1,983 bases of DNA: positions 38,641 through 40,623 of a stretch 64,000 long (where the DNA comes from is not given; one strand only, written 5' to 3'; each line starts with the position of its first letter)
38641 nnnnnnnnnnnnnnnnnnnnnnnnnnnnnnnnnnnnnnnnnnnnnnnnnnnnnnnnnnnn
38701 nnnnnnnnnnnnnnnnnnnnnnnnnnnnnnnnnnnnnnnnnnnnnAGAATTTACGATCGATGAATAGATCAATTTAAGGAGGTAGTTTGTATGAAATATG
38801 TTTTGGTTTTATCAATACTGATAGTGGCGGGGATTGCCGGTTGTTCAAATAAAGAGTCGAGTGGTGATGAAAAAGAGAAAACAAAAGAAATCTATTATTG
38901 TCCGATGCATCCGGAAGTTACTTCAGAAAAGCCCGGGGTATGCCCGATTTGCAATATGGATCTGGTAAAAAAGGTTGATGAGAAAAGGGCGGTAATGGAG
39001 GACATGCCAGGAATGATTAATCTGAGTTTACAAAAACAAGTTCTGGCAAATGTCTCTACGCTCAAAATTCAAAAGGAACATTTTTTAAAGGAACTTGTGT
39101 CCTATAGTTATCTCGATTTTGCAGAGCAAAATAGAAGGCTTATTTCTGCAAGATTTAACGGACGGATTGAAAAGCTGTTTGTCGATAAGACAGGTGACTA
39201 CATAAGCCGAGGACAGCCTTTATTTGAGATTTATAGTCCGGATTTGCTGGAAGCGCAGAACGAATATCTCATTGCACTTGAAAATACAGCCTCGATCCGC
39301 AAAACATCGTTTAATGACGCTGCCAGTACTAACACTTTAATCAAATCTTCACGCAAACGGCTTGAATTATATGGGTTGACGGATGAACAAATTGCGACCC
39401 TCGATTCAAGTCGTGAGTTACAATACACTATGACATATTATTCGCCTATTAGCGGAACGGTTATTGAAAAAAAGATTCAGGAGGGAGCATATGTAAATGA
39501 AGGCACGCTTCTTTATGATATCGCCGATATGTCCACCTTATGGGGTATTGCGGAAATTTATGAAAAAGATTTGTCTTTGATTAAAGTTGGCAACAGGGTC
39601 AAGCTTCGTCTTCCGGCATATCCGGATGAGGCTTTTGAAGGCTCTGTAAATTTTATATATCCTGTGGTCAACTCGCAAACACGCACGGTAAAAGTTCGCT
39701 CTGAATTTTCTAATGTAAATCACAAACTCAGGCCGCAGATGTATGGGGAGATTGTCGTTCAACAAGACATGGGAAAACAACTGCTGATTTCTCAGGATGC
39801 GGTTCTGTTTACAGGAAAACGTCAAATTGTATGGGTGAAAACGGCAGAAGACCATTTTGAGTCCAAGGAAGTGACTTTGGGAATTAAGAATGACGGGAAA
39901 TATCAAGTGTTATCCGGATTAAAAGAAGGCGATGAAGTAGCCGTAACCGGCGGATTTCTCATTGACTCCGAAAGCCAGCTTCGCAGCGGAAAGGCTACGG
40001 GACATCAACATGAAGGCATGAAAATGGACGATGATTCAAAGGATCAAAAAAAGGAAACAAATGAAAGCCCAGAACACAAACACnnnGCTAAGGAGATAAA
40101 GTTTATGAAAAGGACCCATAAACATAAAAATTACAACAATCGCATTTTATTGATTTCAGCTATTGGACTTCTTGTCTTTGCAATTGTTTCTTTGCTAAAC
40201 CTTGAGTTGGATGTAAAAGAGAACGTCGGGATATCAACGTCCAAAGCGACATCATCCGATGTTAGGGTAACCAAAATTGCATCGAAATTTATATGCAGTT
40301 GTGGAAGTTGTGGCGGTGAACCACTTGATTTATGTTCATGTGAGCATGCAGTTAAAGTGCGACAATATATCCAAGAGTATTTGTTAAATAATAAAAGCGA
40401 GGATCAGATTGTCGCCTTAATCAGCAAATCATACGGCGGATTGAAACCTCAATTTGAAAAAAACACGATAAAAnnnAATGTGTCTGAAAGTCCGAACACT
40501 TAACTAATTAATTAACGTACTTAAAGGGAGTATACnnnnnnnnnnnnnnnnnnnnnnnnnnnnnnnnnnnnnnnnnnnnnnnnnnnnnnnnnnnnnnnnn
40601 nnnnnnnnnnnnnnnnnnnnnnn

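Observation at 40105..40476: CcmH/NrfF-like thiol-disulfide domain with an expanded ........…LCSC cysteine cluster inside the efflux operon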

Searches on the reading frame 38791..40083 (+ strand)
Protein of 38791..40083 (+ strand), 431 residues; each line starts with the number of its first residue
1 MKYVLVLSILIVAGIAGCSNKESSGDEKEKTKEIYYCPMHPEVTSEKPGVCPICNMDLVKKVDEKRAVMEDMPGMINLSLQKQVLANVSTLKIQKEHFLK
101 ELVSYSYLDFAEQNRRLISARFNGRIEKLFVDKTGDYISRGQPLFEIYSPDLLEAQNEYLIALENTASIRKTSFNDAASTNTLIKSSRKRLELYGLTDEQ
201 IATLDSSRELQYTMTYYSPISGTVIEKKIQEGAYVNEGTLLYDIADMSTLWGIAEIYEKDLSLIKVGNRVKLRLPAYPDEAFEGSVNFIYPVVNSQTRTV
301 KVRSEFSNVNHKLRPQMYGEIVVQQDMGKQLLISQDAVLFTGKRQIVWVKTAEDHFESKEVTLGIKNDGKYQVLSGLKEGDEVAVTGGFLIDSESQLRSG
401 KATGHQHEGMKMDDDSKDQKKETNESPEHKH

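Call 3: search_protein_families(library=pfam, proteins=[window:38791-40083:+], max_evalue=1)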
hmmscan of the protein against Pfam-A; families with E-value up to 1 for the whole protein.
window:38791-40083:+ (431 aa): 10 families
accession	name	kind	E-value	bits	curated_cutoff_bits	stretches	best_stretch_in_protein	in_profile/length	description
PF16576.10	HlyD_D23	-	1.7e-72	243.6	30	1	102-318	6-213/214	Barrel-sandwich domain of CusB or HlyD membrane-fusion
PF13437.12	HlyD_3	-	6.2e-22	78.8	22.2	2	217-314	3-101/106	HlyD family secretion protein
PF19335.5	HMBD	-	1.2e-13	51.2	23.6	1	35-61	2-28/28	Heavy metal binding domain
PF12700.13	HlyD_2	-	3.6e-07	29.7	25.1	1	229-375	247-385/416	HlyD family secretion protein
PF13533.13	Biotin_lipoyl_2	-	4.8e-07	29.9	29.8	2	118-147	3-31/32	Biotin-lipoyl like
PF00364.28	Biotin_lipoyl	-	0.00077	19.7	22.1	0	118-147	45-73/73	Biotin-requiring enzyme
PF16572.11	HlyD_D4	-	0.00083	19.6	26.4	1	144-207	1-52/55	Long alpha hairpin domain of cation efflux system protein, CusB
PF00529.27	CusB_dom_1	-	0.00089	19.9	26.5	1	303-385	12-89/89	Cation efflux system protein CusB domain 1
PF21931.2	ABM-like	-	0.14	13.1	27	1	54-113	14-71/89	ABM-like domain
PF07831.19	PYNP_C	-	0.18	11.9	27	1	132-151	38-57/75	Pyrimidine nucleoside phosphorylase C-terminal domain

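Call 46: search_protein_families(library=ncbifam, proteins=[window:38791-40083:+], max_evalue=0.00001)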
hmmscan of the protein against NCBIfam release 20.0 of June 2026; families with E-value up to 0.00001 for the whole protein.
window:38791-40083:+ (431 aa): 18 families
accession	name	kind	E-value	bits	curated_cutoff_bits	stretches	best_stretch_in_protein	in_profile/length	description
NF007303.0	PRK09783.1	subfamily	3.1e-52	177.4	390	1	21-398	36-399/414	copper/silver efflux system membrane fusion protein CusB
TIGR00999.1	8a0102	subfamily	1.7e-45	155.2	319.3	1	135-392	1-271/271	CzcB/NccB family metal efflux transporter periplasmic adaptor subunit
TIGR01730.1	RND_mfp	subfamily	3.3e-37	128.2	94.9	1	114-389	25-311/322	efflux RND transporter periplasmic adaptor subunit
NF045680.1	DiMtlExpIhpB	equivalog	9e-29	100.5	450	1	183-394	108-317/326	divalent metal ion exporter adaptor subunit IhpB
NF008606.0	PRK11578.1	equivalog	7.2e-17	61.6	342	1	198-386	168-363/371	macrolide transporter subunit MacA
TIGR00998.1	8a0101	subfamily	5.6e-15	55.1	390.8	1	171-290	169-282/334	EmrA/EmrK family multidrug efflux transporter periplasmic adaptor subunit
NF033138.2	RND-peri-MexC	equivalog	2.1e-12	46.9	625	1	283-389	253-361/375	MexC family multidrug efflux RND transporter periplasmic adaptor subunit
NF007132.1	PRK09578.1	equivalog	1.6e-11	43.6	512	1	270-403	245-379/396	MexX/AxyX family multidrug efflux RND transporter periplasmic adaptor subunit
NF045904.1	RND-peri-MexE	equivalog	4e-11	42.4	714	1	202-387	160-356/390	multidrug efflux RND transporter periplasmic adaptor subunit MexE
NF002939.0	PRK03598.1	equivalog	1.3e-10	41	393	1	213-301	204-292/332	secretion protein HlyD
TIGR02971.1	heterocyst_DevB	subfamily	1.4e-10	41.1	129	1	172-296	160-285/327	ABC exporter membrane fusion protein, DevB family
NF008589.1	PRK11556.1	equivalog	3e-09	36.3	391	1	293-388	280-375/392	MdtA/MuxA family multidrug efflux RND transporter periplasmic adaptor subunit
NF033834.1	RND_adapt_MexA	exception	4.7e-09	35.8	750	1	123-390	71-351/373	multidrug efflux RND transporter periplasmic adaptor subunit MexA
NF011604.1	PRK15030.1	equivalog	7.7e-09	35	765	1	283-408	257-384/397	multidrug efflux RND transporter periplasmic adaptor subunit AcrA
NF007362.0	PRK09859.1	equivalog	8.2e-08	31.8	738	1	270-388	240-360/385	multidrug transporter subunit MdtE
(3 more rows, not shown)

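Call 65: find_related_loci(query=window:38791-40083:+, collection=metagenome_contigs, flank=10000)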
Query window:38791-40083:+ (431 aa) in metagenome_contigs; peptide patterns used: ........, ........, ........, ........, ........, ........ (x = any residue, [..] = any of these).
188 stretches matched a pattern; 29 encode a relative of the query (tblastn E <= 1e-3); 29 distinct loci.
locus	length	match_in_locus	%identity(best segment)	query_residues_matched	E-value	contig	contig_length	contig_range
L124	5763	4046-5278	59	1-409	9e-173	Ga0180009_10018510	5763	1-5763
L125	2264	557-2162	59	1-409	8e-179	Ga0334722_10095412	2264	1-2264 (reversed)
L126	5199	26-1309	56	1-428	9e-168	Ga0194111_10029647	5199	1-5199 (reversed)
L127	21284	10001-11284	56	1-428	2e-164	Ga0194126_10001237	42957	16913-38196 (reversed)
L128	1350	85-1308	56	3-425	2e-172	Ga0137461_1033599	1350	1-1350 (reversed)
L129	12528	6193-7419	54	2-424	3e-153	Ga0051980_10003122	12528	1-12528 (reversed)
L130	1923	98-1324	54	2-424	2e-165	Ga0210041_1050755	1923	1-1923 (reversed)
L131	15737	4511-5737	54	2-424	3e-153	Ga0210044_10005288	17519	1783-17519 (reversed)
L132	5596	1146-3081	58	20-399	7e-154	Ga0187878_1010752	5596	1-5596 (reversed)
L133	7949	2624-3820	55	1-403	9e-147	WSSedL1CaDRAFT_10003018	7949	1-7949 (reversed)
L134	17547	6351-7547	53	4-407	2e-146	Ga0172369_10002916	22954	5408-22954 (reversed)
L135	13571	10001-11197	53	4-407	2e-146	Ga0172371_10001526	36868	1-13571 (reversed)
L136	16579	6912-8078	53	18-407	3e-135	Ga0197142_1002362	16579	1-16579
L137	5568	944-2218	49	4-426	1e-131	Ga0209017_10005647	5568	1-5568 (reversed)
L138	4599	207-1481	48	4-426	3e-128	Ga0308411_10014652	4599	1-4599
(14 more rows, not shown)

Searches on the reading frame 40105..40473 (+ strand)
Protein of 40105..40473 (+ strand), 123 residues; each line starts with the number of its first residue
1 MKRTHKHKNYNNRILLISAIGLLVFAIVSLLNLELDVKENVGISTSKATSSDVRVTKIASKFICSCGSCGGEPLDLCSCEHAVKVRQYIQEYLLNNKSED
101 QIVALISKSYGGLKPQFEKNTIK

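Call 3: search_protein_families(library=pfam, proteins=[window:40105-40473:+], max_evalue=1)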
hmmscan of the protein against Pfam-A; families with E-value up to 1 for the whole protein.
window:40105-40473:+ (123 aa): 2 families
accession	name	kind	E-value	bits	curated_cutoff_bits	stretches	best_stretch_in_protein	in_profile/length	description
PF03918.19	CcmH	-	4.6e-06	26.4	25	1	47-122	21-97/143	Cytochrome C biogenesis protein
PF05184.20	SapB_1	-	0.013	16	25.2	1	87-108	11-32/38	Saposin-like type B, region 1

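Call 4: search_protein_families(library=ncbifam, proteins=[window:40105-40473:+], max_evalue=1)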
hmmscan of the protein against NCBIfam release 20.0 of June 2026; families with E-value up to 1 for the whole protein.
window:40105-40473:+ (123 aa): 2 families
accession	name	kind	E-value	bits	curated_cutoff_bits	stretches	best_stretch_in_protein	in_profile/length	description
TIGR03147.1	cyt_nit_nrfF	exception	0.029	14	159.2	1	39-118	18-98/126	heme lyase NrfEFG subunit NrfF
NF006910.0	PRK09400.1-6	equivalog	0.051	13.7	96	1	14-31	36-53/57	preprotein translocase subunit SecE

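Call 6: search_solved_structures(query=window:40105-40473:+, max_evalue=10, show_alignments=3)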
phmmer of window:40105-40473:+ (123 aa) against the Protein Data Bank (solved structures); distinct sequences matched with E-value up to 10: 1.
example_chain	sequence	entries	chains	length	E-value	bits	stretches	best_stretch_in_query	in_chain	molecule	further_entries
4mo0_A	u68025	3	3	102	0.43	13.9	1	66-96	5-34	Protein translation factor SUI1 homolog | aIF1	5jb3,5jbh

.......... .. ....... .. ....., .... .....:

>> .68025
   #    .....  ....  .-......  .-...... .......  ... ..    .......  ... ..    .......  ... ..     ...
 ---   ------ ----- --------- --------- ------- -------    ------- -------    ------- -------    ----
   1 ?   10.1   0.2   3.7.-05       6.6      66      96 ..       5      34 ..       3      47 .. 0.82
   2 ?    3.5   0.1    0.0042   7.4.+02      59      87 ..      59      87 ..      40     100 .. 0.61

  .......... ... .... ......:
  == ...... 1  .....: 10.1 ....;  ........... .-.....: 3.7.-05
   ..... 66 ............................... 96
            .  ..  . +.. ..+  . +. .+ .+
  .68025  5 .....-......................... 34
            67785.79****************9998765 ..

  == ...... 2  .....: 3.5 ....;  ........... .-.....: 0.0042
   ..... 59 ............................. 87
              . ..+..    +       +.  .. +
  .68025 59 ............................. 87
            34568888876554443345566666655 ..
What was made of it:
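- Checked: A single-sequence search against the PDB finds nothing (call 6).
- Tried and rejected: Single-sequence phmmer against the PDB gave only a spurious aIF1 hit at E 0.43 (call 6).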

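Call 7: find_homologous_proteins(query=window:40105-40473:+, max_evalue=0.01)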
Query window:40105-40473:+ (123 aa): 3 proteins with E <= 0.01 among 15 candidates.
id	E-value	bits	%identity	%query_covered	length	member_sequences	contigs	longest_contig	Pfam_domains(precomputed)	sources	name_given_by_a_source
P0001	9.1e-74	263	100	100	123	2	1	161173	PF03918.20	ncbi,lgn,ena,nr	ncbi:hypothetical protein F9K33_01090 [bacterium]|nr:MAG: hypothetical protein F9K33_01090 [bacteriu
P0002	1.5e-38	149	85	69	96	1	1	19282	-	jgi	jgi:hypothetical protein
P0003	2.1e-17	81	38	85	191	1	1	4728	PF03918.20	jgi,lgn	jgi:cytochrome c-type biogenesis protein CcmH/NrfF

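Call 10: find_encoding_contigs(protein=P0003, flank=10000)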
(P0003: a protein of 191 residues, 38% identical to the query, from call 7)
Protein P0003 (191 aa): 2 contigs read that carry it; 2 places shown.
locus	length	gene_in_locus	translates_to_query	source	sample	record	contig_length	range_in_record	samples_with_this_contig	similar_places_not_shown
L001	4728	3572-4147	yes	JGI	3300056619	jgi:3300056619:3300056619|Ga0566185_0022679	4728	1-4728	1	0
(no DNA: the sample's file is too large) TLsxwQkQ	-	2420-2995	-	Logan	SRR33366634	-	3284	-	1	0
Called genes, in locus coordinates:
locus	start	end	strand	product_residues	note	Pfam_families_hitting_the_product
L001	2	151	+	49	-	?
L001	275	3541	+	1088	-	PF00873:ACR_tran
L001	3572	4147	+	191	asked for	PF03918:CcmH (faint)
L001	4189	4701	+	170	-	PF19335:HMBD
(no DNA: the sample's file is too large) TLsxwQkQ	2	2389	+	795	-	?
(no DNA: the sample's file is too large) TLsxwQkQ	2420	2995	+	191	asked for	PF03918:CcmH (faint)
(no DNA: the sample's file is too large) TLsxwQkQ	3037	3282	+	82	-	?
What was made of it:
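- On Cus-type Cu(I)/Ag(I) RND efflux operon (as an accessory component): P0003 locus (call 10).
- The 38%-identical homologue P0003 lies between CusA and an HMBD gene (call 10).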

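Call 11: find_encoding_contigs(protein=P0002, flank=10000)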
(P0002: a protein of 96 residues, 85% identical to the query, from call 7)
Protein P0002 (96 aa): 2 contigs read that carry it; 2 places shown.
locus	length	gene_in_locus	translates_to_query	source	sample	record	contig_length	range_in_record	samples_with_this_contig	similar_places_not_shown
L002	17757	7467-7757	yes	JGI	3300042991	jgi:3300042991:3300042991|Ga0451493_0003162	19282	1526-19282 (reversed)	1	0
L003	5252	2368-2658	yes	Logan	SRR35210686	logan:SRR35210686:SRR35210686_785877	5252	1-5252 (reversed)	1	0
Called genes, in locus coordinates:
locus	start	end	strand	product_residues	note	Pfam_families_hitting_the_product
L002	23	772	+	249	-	-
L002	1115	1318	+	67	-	-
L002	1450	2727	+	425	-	PF02321:OEP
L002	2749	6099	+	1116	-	PF00873:ACR_tran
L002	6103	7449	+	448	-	PF19335:HMBD, PF25917:BSH_RND (weak), PF25919:BSH_CusB, PF25973:BSH_CzcB, PF25869:3HB_CusB (faint), PF25954:Beta-barrel_RND_2, PF25944:Beta-barrel_RND (weak), PF25975:CzcB_C, +1 more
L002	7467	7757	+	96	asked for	-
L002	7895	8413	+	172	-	PF09990:DUF2231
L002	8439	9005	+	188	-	-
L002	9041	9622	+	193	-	-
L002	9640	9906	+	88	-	-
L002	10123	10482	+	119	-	PF00403:HMA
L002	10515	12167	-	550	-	PF21544:PorZ_N_b_propeller (faint), PF07494:Reg_prop (faint)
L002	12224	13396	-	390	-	PF01547:SBP_bac_1, PF13416:SBP_bac_8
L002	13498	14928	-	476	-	PF01425:Amidase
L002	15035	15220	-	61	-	PF02416:TatA_B_E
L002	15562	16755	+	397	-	PF01676:Metalloenzyme, PF10143:PhosphMutase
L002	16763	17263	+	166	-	PF00300:His_Phos_1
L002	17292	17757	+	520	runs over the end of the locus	PF02541:Ppx-GppA, PF01966:HD (faint), PF24391:HD-CE (weak), PF21447:Ppx-GppA_III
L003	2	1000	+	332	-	?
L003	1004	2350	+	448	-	PF19335:HMBD, PF25917:BSH_RND (weak), PF25919:BSH_CusB, PF25973:BSH_CzcB, PF25869:3HB_CusB (faint), PF25954:Beta-barrel_RND_2, PF25944:Beta-barrel_RND (weak), PF25975:CzcB_C, +1 more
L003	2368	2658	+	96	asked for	-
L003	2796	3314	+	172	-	PF09990:DUF2231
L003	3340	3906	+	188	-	-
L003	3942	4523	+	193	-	-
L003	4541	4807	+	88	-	-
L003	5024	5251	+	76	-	?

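Call 16: search_protein_representatives(alignment_id=A1)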
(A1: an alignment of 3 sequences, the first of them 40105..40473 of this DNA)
Query: 3 sequences, 175 profile positions. Proteins with E-value up to 0.001 (for the whole library): 416; up to 1e-10: 190; up to 1e-30: 21. The best 150 are listed.
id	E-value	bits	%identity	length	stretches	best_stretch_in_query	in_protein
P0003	2.0e-92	324.0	-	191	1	1-171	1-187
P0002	1.0e-44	168.7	-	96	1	53-137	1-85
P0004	4.2e-38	147.1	-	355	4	2-170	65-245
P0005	4.8e-38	146.9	-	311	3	3-170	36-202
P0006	5.2e-37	143.6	-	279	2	1-168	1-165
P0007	1.1e-36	142.6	-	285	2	1-171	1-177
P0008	2.1e-36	141.6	-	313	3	2-170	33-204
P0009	1.1e-35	139.3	-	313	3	2-171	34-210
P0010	2.1e-35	138.3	-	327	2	3-170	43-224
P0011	5.7e-35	136.9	-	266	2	1-169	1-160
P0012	1.1e-34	135.9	-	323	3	3-170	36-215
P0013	7.1e-34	133.3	-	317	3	2-170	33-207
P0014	2.7e-33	131.5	-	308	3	2-168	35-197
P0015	3.3e-33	131.2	-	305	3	2-172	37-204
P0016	9.1e-32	126.5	-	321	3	2-170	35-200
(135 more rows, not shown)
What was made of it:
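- Tried and rejected: The exhaustive HMM search was needed (call 16).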

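Call 35: predict_structure(alignment_id=A4)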
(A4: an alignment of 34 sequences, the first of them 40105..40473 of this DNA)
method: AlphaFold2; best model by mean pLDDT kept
length: 123 residues; sequences in the alignment: 34
mean_pLDDT: 86.2   pTM: 0.58
mean pLDDT of the five models: 86.2, 85.8, 84.9, 83.9, 83.7
residues with pLDDT >= 90: 79; 70-90: 20; 50-70: 23; < 50: 1
segments of 3 or more residues with pLDDT < 50: none
pLDDT, mean of each block of 10 residues (from residue 1): 70 86 93 62 58 95 95 96 97 96 96 94 69
secondary structure, 60 per line:
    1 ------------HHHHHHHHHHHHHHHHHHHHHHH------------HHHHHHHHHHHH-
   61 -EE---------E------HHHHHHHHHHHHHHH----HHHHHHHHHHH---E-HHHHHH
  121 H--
elements in order: H13-35 H48-59 H80-94 H99-109 H115-121
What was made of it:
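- On CcmH/NrfF/CycL superfamily (Pfam PF03918): The AlphaFold2 model has pLDDT 94-97 over the domain (call 35).
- Checked: The AlphaFold2 model has pLDDT of at least 94 for residues 51-120 (call 35).
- The Cys loop is modelled with pLDDT 95-96 and a small beta-bridge (call 35). The Cys loop is compact, with a beta-bridge (call 35).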

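Call 62: search_protein_families(library=pfam, alignment_id=A4, max_evalue=0.01)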
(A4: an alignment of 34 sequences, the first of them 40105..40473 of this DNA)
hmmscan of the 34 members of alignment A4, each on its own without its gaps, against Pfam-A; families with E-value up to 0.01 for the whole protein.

A. member 1, window:40105-40473:+ (123 aa): 1 family
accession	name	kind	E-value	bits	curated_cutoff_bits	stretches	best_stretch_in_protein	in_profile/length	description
PF03918.19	CcmH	-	4.6e-06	26.4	25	1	47-122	21-97/143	Cytochrome C biogenesis protein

B. families by the number of members that match (of 34 scanned): 13 families
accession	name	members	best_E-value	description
PF03918.19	CcmH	32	5.4e-11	Cytochrome C biogenesis protein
PF13240.11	Zn_Ribbon_1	8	2.8e-16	zinc-ribbon domain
PF12773.13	DZR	7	2e-11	Double zinc ribbon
PF24463.1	DUF7577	5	1.1e-10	Domain of unknown function (DUF7577)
PF13248.11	Zn_ribbon_3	4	2.8e-11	zinc-ribbon domain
PF18912.6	DZR_2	2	5.4e-06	Double zinc ribbon domain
PF17032.10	Zn_ribbon_15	2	0.00019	zinc-ribbon family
PF00641.23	Zn_ribbon_RanBP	2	0.00022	Zn-finger in Ran binding protein and others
PF09889.16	DUF2116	2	0.001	Probable treble clef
PF24460.1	DUF7575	1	1.4e-08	Domain of unknown function (DUF7575)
PF14952.11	zf-tcix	1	3e-05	Putative treble-clef, zinc-finger, Zn-binding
PF17872.7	AAA_lid_10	1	0.00045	AAA lid domain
PF05033.22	Pre-SET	1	0.0015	Pre-SET motif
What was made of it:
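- On CcmH/NrfF/CycL superfamily (Pfam PF03918): 32 of 34 relatives also match, the best at 5.4e-11 (call 62).
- Checked: 32 of 34 family members hit the same model, the best at 5.4e-11 (call 62).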
